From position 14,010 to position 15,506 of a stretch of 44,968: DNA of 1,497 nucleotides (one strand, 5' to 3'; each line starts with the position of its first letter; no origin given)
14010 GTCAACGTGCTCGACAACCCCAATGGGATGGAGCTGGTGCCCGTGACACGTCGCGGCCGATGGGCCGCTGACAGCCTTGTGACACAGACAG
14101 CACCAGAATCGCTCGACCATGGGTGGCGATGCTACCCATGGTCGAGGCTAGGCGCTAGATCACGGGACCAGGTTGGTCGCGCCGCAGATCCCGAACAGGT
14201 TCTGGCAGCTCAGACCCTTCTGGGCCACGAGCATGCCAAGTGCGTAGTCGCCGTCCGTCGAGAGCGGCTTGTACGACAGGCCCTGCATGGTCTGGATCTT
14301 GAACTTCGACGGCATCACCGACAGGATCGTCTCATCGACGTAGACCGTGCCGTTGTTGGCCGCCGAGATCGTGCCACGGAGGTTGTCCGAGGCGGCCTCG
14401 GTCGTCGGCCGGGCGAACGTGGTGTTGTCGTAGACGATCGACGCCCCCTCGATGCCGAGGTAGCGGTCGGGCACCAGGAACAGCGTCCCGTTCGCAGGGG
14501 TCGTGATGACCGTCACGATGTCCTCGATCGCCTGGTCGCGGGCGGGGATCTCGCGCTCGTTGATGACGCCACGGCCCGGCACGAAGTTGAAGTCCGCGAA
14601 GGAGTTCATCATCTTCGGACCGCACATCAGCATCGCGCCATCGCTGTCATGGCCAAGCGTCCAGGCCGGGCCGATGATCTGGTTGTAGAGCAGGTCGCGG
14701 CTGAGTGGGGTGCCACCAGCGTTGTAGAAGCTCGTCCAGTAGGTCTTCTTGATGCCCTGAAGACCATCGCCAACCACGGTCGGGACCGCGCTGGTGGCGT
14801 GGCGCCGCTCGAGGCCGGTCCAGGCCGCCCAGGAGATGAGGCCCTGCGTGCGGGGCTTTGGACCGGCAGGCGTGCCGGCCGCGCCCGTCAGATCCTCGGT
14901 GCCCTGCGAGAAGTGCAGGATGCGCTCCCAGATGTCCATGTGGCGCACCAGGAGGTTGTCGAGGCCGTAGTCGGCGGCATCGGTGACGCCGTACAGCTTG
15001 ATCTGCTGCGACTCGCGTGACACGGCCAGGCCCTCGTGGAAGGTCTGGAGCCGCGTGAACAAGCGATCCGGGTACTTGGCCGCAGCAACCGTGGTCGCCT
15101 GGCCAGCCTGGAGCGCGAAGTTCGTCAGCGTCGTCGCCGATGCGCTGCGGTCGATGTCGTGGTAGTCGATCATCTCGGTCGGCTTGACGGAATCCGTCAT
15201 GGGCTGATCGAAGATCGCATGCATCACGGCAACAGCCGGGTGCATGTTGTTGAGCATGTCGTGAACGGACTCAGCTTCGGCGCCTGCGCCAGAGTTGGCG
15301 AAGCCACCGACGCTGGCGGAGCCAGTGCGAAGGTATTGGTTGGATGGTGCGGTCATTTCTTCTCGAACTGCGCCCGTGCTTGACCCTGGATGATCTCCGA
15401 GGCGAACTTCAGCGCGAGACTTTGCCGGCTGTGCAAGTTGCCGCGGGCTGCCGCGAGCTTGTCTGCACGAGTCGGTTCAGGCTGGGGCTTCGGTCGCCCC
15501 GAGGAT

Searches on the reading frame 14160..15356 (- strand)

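Call 14: search_protein_families(library=phrogs, proteins=[window:14160-15356:-], max_evalue=0.00001)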
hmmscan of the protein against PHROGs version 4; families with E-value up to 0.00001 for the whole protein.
window:14160-15356:- (398 aa): 0 families

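Call 47: search_protein_families(library=pfam, proteins=[window:14160-15356:-], max_evalue=0.001)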
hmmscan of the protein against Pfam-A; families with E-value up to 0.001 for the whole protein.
window:14160-15356:- (398 aa): 1 family
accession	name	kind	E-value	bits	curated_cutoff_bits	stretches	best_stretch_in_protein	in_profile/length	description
PF17236.8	SU10_MCP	-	8.8e-18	65.3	24.1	1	80-395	57-290/292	SU10 major capsid protein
